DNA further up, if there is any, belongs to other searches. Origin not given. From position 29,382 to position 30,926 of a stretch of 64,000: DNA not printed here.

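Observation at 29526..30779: Pseudopilin/type-IV-pilin-like protein ending in a complete Hint (intein-like, BIL-type) autoprocessing domain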

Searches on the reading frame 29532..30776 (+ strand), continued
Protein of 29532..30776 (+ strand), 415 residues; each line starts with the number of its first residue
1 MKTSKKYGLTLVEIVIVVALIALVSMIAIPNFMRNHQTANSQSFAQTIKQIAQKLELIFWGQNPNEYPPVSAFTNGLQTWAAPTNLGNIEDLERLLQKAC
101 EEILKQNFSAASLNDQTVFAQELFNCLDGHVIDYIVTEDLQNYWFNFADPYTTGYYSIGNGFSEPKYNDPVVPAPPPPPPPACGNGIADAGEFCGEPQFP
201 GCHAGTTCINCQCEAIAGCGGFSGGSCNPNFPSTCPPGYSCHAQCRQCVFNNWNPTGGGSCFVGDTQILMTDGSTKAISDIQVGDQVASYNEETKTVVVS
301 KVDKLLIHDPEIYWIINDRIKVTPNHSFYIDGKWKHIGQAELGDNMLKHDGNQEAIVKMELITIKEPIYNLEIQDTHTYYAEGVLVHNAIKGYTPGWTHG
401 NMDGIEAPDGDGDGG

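Call 35: search_protein_families(library=pfam, proteins=[P0016, P0041, P0073, P0074, P0078, P0093, P0097, P0125, P0134, P0146], max_evalue=0.01)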
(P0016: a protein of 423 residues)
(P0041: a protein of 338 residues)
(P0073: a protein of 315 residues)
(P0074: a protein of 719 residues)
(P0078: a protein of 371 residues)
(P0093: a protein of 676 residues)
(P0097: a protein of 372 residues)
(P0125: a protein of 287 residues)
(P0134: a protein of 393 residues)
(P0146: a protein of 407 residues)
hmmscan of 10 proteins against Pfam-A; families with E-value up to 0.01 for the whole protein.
P0016 (423 aa): 9 families
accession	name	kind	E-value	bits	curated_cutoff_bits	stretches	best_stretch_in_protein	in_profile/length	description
PF07591.16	PT-HINT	-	1.1e-39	136.3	27.7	2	160-275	7-130/137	Pretoxin HINT domain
PF05203.21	Hom_end_hint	-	5.7e-15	56.4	32.1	2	147-177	1-31/228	Hom_end-associated Hint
PF14623.11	Vint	-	1.5e-14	54.5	27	2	146-221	1-71/166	Hint-domain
PF14890.11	Intein_splicing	-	2.3e-14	53.9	35.8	2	241-274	122-155/155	Intein splicing domain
PF01079.26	Hint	-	1.7e-09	38.1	29.7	2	272-346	8-88/213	Hint module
PF13403.11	Hint_2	-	2.3e-07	31.7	28.4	0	146-179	1-33/147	Hint domain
PF07963.17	N_methyl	-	0.0019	18.1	21.2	1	9-28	5-24/27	Prokaryotic N-terminal methylation motif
PF08517.17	AXH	-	0.0031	18.4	33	0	279-325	2-49/116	Ataxin-1 and HBP1 module (AXH)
PF24337.1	DUF7505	-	0.0085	16.1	27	0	272-324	14-67/95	Domain of unknown function (DUF7505)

P0041 (338 aa): 7 families
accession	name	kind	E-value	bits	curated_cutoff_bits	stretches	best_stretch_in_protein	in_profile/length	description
PF07591.16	PT-HINT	-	1.5e-19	71.1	27.7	1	213-324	10-136/137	Pretoxin HINT domain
PF14890.11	Intein_splicing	-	3.1e-08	34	35.8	1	292-324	123-155/155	Intein splicing domain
PF07963.17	N_methyl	-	4.2e-07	29.7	21.2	1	13-38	1-26/27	Prokaryotic N-terminal methylation motif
PF14623.11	Vint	-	4.8e-06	26.9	27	1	196-271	1-71/166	Hint-domain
PF05203.21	Hom_end_hint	-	7.8e-05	23.2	32.1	1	197-229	1-33/228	Hom_end-associated Hint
PF13403.11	Hint_2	-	0.00033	21.5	28.4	1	197-235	2-39/147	Hint domain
PF01079.26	Hint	-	0.00065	19.8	29.7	1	195-248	11-63/213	Hint module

P0073 (315 aa): 6 families
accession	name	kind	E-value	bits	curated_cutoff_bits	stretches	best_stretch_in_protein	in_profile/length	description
PF07591.16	PT-HINT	-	6.9e-21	75.4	27.7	1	182-296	7-129/137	Pretoxin HINT domain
PF14890.11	Intein_splicing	-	6.4e-09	36.2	35.8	1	262-296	121-155/155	Intein splicing domain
PF14623.11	Vint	-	2.3e-07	31.2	27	1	168-243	1-71/166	Hint-domain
PF05203.21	Hom_end_hint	-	4.1e-07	30.7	32.1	1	169-223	1-50/228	Hom_end-associated Hint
PF01079.26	Hint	-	1.3e-06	28.6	29.7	1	167-238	11-88/213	Hint module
PF07963.17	N_methyl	-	9e-06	25.5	21.2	1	6-31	2-27/27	Prokaryotic N-terminal methylation motif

P0074 (719 aa): 8 families
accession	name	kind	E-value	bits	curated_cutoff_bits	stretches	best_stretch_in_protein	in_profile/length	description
PF07963.17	N_methyl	-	2e-09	37.1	21.2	1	5-29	2-26/27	Prokaryotic N-terminal methylation motif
PF07591.16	PT-HINT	-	2.7e-08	34.6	27.7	1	594-713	5-135/137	Pretoxin HINT domain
PF05203.21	Hom_end_hint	-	1.5e-05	25.5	32.1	1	584-620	1-37/228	Hom_end-associated Hint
PF01079.26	Hint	-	1.7e-05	24.9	29.7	1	581-656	10-88/213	Hint module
PF14623.11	Vint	-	1.9e-05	25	27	1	583-662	1-72/166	Hint-domain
PF13360.13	PQQ_2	-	0.00029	21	27.6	0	204-277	5-69/233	Outer membrane protein assembly factor BamB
PF14890.11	Intein_splicing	-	0.00035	20.8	35.8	0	682-714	123-155/155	Intein splicing domain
PF08334.16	T2SSG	-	0.0039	17.7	21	0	36-71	5-40/108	Type II secretion system (T2SS), protein G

P0078 (371 aa): 8 families
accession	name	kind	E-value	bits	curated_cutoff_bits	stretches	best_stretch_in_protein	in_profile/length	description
PF07591.16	PT-HINT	-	2e-23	83.6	27.7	1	168-286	5-136/137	Pretoxin HINT domain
PF14890.11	Intein_splicing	-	1.8e-10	41.3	35.8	2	165-244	1-92/155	Intein splicing domain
PF05203.21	Hom_end_hint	-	5.3e-10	40.1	32.1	1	158-187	1-30/228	Hom_end-associated Hint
PF14623.11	Vint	-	8.7e-07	29.3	27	1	157-233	1-71/166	Hint-domain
PF01079.26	Hint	-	1.3e-05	25.4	29.7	1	158-210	13-63/213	Hint module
PF13403.11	Hint_2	-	2e-05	25.4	28.4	1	157-190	1-33/147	Hint domain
PF07963.17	N_methyl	-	0.0016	18.4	21.2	1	2-19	3-20/27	Prokaryotic N-terminal methylation motif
PF01878.24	EVE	-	0.003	18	23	0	237-297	39-107/145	EVE domain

P0093 (676 aa): 6 families
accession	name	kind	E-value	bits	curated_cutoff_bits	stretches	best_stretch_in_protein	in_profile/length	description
PF07963.17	N_methyl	-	1.7e-09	37.3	21.2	1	5-29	2-26/27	Prokaryotic N-terminal methylation motif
PF07591.16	PT-HINT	-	1.9e-08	35.1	27.7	1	551-671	5-136/137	Pretoxin HINT domain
PF14890.11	Intein_splicing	-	2.7e-05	24.4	35.8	1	627-671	111-155/155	Intein splicing domain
PF05203.21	Hom_end_hint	-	9.7e-05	22.9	32.1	1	541-578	1-38/228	Hom_end-associated Hint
PF14623.11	Vint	-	0.00061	20.1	27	1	540-618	1-71/166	Hint-domain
PF01079.26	Hint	-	0.00096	19.2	29.7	1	536-611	8-86/213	Hint module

P0097 (372 aa): 6 families
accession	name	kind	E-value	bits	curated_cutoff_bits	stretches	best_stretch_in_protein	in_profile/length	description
PF07591.16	PT-HINT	-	9.5e-20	71.7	27.7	1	166-283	5-136/137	Pretoxin HINT domain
PF14890.11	Intein_splicing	-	3.4e-08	33.9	35.8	2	163-242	1-93/155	Intein splicing domain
PF14623.11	Vint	-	4.4e-06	27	27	1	155-231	1-72/166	Hint-domain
PF05203.21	Hom_end_hint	-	2.3e-05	24.9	32.1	1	156-186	1-31/228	Hom_end-associated Hint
PF07963.17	N_methyl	-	0.00052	19.9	21.2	1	2-19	3-20/27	Prokaryotic N-terminal methylation motif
PF01079.26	Hint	-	0.0012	18.9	29.7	0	154-205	11-61/213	Hint module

P0125 (287 aa): 7 families
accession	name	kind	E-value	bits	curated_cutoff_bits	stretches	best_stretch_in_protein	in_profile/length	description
PF07591.16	PT-HINT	-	1.1e-18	68.2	27.7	1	149-268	4-130/137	Pretoxin HINT domain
PF05203.21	Hom_end_hint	-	9.7e-10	39.2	32.1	1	140-172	1-33/228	Hom_end-associated Hint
PF07963.17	N_methyl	-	8.9e-09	35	21.2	1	4-27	1-24/27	Prokaryotic N-terminal methylation motif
PF14890.11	Intein_splicing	-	5.4e-07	30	35.8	1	147-226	1-93/155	Intein splicing domain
PF01079.26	Hint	-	3e-06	27.4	29.7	1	140-210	13-89/213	Hint module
PF13403.11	Hint_2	-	3.6e-05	24.6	28.4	1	139-175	1-36/147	Hint domain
PF14623.11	Vint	-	0.00011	22.4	27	1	139-214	1-71/166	Hint-domain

P0134 (393 aa): 7 families
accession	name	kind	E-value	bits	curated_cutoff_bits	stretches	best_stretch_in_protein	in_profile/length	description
PF07591.16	PT-HINT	-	1.4e-20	74.4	27.7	1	193-310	5-129/137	Pretoxin HINT domain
PF14890.11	Intein_splicing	-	1.5e-09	38.2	35.8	1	277-310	122-155/155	Intein splicing domain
PF14623.11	Vint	-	2e-09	37.9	27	1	182-257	1-71/166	Hint-domain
PF05203.21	Hom_end_hint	-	5.1e-06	27.1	32.1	1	183-220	1-38/228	Hom_end-associated Hint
PF01079.26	Hint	-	1.2e-05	25.4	29.7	1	182-252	12-88/213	Hint module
PF07963.17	N_methyl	-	4.6e-05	23.3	21.2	1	2-26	3-27/27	Prokaryotic N-terminal methylation motif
PF13403.11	Hint_2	-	6.6e-05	23.8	28.4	1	182-221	1-39/147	Hint domain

P0146 (407 aa): 7 families
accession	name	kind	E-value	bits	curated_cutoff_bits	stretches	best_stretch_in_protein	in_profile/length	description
PF07591.16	PT-HINT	-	2.2e-20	73.8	27.7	1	172-293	3-136/137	Pretoxin HINT domain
PF05203.21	Hom_end_hint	-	2.3e-08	34.7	32.1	1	164-197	1-34/228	Hom_end-associated Hint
PF14890.11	Intein_splicing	-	3.8e-06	27.2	35.8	1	256-293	117-155/155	Intein splicing domain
PF14623.11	Vint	-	3.4e-05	24.2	27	1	164-238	2-71/166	Hint-domain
PF13403.11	Hint_2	-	9.4e-05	23.3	28.4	1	163-200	1-37/147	Hint domain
PF07963.17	N_methyl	-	0.00073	19.5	21.2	1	2-25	3-26/27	Prokaryotic N-terminal methylation motif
PF01079.26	Hint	-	0.0015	18.6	29.7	1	162-203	11-52/213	Hint module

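Call 37: find_encoding_contigs(protein=P0125, flank=8000, max_places=2)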
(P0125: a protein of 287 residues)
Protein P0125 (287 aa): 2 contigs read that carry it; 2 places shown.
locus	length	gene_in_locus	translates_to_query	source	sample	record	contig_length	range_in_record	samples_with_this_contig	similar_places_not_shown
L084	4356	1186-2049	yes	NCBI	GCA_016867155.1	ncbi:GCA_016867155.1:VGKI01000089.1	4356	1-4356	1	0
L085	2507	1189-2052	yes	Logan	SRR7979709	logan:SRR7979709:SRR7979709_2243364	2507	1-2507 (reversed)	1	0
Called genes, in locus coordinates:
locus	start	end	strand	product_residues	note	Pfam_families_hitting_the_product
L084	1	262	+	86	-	PF13431:TPR_17 (faint), PF00515:TPR_1 (faint), PF13181:TPR_8 (faint)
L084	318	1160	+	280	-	-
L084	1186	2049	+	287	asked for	PF07963:N_methyl, PF14890:Intein_splicing (faint), PF01079:Hint (weak), PF05203:Hom_end_hint, PF07591:PT-HINT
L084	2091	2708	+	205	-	-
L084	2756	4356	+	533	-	PF11104:PilM_2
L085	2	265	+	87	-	?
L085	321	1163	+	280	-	-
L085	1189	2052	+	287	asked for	PF07963:N_methyl, PF14890:Intein_splicing (faint), PF01079:Hint (weak), PF05203:Hom_end_hint, PF07591:PT-HINT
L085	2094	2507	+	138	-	?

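Call 38: find_encoding_contigs(protein=P0074, flank=8000, max_places=2)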
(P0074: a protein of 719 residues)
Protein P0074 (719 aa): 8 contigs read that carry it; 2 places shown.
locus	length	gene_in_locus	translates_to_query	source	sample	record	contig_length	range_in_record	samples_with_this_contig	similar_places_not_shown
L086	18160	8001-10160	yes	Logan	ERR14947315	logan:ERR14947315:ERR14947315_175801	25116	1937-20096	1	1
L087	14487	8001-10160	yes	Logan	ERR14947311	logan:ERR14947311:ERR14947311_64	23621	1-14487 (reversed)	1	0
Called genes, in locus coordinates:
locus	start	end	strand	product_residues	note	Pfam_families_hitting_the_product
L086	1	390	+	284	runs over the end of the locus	PF00534:Glycos_transf_1, PF13692:Glyco_trans_1_4, PF13524:Glyco_trans_1_2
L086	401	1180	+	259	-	PF05050:Methyltransf_21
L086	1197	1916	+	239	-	PF13489:Methyltransf_23, PF02353:CMAS (weak), PF13847:Methyltransf_31, PF08241:Methyltransf_11, PF08242:Methyltransf_12, PF13649:Methyltransf_25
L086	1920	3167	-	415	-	PF01943:Polysacc_synt, PF13440:Polysacc_synt_3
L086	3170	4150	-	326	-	PF00106:adh_short (weak), PF01073:3Beta_HSD, PF01370:Epimerase, PF02719:Polysacc_synt_2, PF04321:RmlD_sub_bind, PF08659:KR (faint), PF16363:GDP_Man_Dehyd, PF07993:NAD_binding_4 (weak)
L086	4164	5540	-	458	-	PF13727:CoA_binding_3, PF02397:Bac_transf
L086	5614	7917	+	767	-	PF04932:Wzy_C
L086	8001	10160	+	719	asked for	PF07963:N_methyl, PF01079:Hint (faint), PF05203:Hom_end_hint (faint), PF14623:Vint (faint), PF07591:PT-HINT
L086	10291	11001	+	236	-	-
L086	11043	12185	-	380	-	PF13439:Glyco_transf_4, PF13579:Glyco_trans_4_4, PF00534:Glycos_transf_1, PF13692:Glyco_trans_1_4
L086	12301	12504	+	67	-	-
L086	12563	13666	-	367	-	PF13439:Glyco_transf_4, PF20706:GT4-conflict, PF00534:Glycos_transf_1, PF13692:Glyco_trans_1_4, PF13524:Glyco_trans_1_2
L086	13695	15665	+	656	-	-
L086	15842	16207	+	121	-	PF05973:Gp49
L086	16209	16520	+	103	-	PF13744:HTH_37 (weak), PF12844:HTH_19, PF01381:HTH_3, PF13560:HTH_31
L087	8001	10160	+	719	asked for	PF07963:N_methyl, PF01079:Hint (faint), PF05203:Hom_end_hint (faint), PF14623:Vint (faint), PF07591:PT-HINT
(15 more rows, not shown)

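Call 55: search_protein_families(library=pfam, proteins=[P0004, P0019, P0044, P0081, L003:9607-14142:+], max_evalue=1)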
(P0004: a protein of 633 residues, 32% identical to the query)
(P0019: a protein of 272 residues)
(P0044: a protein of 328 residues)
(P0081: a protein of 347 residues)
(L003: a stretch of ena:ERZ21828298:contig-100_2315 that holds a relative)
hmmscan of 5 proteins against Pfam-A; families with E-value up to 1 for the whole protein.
P0004 (633 aa): 5 families
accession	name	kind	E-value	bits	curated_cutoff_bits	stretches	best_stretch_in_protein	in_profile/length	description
PF07591.16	PT-HINT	-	1.4e-07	32.3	27.7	1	469-584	2-125/137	Pretoxin HINT domain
PF14623.11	Vint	-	9.3e-06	26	27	1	461-533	1-69/166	Hint-domain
PF13403.11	Hint_2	-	2.9e-05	24.9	28.4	1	462-495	2-35/147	Hint domain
PF01079.26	Hint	-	0.002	18.2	29.7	1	459-497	10-48/213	Hint module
PF14890.11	Intein_splicing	-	0.31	11.3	35.8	0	477-537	11-78/155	Intein splicing domain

P0019 (272 aa): 2 families
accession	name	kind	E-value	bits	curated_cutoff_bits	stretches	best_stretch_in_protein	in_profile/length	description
PF07963.17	N_methyl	-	8.9e-06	25.5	21.2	1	10-34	3-27/27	Prokaryotic N-terminal methylation motif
PF17236.8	SU10_MCP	-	0.067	13.1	24.1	1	49-147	109-187/292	SU10 major capsid protein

P0044 (328 aa): 2 families
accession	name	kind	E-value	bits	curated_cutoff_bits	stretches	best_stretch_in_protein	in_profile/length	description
PF13800.11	Sigma_reg_N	-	0.011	16.4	26.3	1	12-84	3-64/91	Sigma factor regulator N-terminal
PF07963.17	N_methyl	-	0.014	15.4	21.2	1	20-43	3-26/27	Prokaryotic N-terminal methylation motif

P0081 (347 aa): 3 families
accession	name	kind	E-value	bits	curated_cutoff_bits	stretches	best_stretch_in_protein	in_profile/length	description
PF07963.17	N_methyl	-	3.8e-06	26.7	21.2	1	7-32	2-27/27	Prokaryotic N-terminal methylation motif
PF00423.25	HN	-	0.26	10.5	24.4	1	18-120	4-103/541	Haemagglutinin-neuraminidase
PF16732.10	ComP_DUS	-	0.37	12.1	27.3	1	33-77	1-43/87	Type IV minor pilin ComP, DNA uptake sequence receptor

L003:9607-14142:+ (1512 aa): 3 families
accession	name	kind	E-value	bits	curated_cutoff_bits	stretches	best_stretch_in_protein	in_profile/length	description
PF00082.27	Peptidase_S8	-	7.4e-21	75.1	21.8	1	258-546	4-273/288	Subtilase family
PF19190.6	BACON_2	-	0.00015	22.1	25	1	867-939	30-92/94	Viral BACON domain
PF10651.15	BppU_N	-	0.0066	16.6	23.1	1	889-954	17-83/142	BppU N-terminal domain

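Call 65: find_encoding_contigs(protein=P0146, flank=8000, max_places=2)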
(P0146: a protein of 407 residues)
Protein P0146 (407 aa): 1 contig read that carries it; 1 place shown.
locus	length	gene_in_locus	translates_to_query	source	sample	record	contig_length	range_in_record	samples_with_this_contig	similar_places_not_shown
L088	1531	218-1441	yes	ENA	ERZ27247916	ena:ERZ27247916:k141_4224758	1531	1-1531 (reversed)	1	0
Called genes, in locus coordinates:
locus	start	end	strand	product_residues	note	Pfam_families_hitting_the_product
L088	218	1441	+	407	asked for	PF05203:Hom_end_hint, PF07591:PT-HINT, PF14890:Intein_splicing (faint)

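Call 66: find_encoding_contigs(protein=P0016, flank=8000, max_places=2)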
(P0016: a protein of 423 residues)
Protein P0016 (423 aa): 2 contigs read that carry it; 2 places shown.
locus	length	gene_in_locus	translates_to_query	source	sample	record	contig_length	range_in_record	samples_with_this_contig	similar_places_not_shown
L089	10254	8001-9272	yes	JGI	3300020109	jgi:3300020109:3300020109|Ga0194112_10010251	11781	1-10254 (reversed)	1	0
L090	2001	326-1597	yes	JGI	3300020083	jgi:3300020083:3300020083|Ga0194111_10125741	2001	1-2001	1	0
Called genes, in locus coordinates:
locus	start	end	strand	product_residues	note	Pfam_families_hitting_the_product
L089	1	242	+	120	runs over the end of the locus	PF23198:PDE8A_N (weak), PF00072:Response_reg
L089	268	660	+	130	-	PF00072:Response_reg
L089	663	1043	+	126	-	PF23198:PDE8A_N (weak), PF00072:Response_reg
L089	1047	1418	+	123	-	PF07238:PilZ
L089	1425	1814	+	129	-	PF07238:PilZ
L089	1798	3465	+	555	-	PF05157:MshEN, PF00437:T2SSE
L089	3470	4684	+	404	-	PF28597:T2SSF_N, PF00482:T2SSF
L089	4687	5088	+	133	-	-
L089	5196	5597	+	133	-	PF07963:N_methyl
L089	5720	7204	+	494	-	PF13414:TPR_11 (faint), PF13424:TPR_12 (faint), PF13431:TPR_17 (faint), PF00515:TPR_1 (weak), PF07719:TPR_2 (weak), PF13181:TPR_8 (weak)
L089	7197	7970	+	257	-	-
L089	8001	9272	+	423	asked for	PF01079:Hint (faint), PF13403:Hint_2 (faint), PF14623:Vint (weak), PF05203:Hom_end_hint (weak), PF07591:PT-HINT, PF14890:Intein_splicing (faint), PF05203:Hom_end_hint (weak), PF07591:PT-HINT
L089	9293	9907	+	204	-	-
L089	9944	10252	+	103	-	?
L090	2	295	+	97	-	?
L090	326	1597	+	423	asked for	PF01079:Hint (faint), PF13403:Hint_2 (faint), PF14623:Vint (weak), PF05203:Hom_end_hint (weak), PF07591:PT-HINT, PF14890:Intein_splicing (faint), PF05203:Hom_end_hint (weak), PF07591:PT-HINT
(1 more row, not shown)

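Call 69: find_encoding_contigs(protein=P0019, flank=6000, max_places=2)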
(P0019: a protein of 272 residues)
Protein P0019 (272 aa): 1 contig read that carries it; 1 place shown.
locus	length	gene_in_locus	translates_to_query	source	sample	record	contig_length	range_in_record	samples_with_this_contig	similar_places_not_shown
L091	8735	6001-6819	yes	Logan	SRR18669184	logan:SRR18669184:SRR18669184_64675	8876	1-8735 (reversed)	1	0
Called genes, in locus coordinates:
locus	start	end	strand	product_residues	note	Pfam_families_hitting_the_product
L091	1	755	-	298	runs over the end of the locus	?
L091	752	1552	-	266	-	PF20222:DUF6581 (faint), PF04079:SMC_ScpB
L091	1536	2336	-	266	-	PF02616:SMC_ScpA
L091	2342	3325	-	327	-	PF00579:tRNA-synt_1b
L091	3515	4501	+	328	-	-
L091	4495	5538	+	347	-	PF07963:N_methyl (weak)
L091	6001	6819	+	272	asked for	PF07963:N_methyl (weak)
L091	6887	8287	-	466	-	PF02878:PGM_PMM_I, PF02879:PGM_PMM_II, PF02880:PGM_PMM_III, PF00408:PGM_PMM_IV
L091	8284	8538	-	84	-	PF01541:GIY-YIG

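Call 70: find_encoding_contigs(protein=P0044, flank=6000, max_places=2)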
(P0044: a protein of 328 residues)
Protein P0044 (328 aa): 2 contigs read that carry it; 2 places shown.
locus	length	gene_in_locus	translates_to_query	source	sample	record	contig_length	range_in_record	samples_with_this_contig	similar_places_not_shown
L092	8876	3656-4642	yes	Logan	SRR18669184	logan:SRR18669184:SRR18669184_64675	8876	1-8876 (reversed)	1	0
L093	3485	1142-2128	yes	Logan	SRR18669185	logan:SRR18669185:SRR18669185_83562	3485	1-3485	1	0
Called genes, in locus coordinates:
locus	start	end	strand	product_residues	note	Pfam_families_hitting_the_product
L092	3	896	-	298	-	?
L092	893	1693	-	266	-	PF20222:DUF6581 (faint), PF04079:SMC_ScpB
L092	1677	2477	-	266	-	PF02616:SMC_ScpA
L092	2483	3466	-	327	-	PF00579:tRNA-synt_1b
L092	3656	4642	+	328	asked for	-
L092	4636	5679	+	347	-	PF07963:N_methyl (weak)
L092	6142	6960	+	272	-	PF07963:N_methyl (weak)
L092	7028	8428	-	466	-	PF02878:PGM_PMM_I, PF02879:PGM_PMM_II, PF02880:PGM_PMM_III, PF00408:PGM_PMM_IV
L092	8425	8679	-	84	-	PF01541:GIY-YIG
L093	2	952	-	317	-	?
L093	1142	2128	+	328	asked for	-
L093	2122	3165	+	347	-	PF07963:N_methyl (weak)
